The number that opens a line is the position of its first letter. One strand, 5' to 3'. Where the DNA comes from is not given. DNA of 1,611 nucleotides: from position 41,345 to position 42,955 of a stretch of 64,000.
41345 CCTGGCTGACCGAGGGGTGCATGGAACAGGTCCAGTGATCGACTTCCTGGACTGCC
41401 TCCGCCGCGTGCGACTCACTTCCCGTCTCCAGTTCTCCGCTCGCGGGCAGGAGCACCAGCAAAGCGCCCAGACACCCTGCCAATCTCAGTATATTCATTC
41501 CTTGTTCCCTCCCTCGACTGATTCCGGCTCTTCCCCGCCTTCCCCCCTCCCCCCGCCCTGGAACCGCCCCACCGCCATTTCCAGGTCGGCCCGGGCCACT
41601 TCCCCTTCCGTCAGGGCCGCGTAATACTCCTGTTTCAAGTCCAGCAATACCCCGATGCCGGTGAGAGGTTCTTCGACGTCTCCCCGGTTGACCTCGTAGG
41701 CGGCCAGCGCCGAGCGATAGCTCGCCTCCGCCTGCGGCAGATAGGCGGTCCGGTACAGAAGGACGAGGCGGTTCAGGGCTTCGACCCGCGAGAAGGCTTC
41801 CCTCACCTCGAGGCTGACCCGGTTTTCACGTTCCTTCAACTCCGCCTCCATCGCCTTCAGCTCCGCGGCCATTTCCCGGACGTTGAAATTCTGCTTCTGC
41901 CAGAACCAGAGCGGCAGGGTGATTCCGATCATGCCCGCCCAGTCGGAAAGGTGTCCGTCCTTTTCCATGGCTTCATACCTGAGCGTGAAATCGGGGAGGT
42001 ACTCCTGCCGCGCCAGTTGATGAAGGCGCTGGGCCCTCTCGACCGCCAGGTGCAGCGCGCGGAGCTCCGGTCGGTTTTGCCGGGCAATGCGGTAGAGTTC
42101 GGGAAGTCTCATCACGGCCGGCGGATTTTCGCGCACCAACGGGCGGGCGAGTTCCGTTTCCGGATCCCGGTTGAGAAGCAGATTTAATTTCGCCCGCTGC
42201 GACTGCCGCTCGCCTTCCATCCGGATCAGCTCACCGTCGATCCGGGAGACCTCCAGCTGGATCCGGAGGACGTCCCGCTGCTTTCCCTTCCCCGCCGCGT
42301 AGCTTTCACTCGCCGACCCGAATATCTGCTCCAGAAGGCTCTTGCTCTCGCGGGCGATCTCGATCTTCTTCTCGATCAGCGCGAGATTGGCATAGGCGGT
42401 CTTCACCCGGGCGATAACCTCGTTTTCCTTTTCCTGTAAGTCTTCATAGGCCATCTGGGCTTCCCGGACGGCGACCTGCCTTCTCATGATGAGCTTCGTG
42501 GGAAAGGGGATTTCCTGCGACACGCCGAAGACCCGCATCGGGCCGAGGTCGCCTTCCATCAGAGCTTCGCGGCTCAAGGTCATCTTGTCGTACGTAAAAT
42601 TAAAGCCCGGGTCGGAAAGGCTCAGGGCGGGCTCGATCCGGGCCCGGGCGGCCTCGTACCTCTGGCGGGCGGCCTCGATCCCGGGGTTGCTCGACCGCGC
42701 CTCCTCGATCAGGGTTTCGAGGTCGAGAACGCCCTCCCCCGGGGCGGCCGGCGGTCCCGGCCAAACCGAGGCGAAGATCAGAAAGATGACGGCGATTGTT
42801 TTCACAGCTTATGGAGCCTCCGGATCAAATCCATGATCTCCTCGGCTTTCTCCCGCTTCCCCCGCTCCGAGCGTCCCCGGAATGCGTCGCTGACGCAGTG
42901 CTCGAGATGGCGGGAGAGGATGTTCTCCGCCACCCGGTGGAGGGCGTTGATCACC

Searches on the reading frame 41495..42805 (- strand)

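Call 68: search_protein_families(library=pfam, proteins=[window:41495-42805:-], max_evalue=0.00001)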
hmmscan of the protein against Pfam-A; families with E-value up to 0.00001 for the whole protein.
window:41495-42805:- (436 aa): 1 family
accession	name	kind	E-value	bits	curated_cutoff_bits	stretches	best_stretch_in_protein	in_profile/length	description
PF02321.23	OEP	-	2e-47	161.9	22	2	235-413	2-187/187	Outer membrane efflux protein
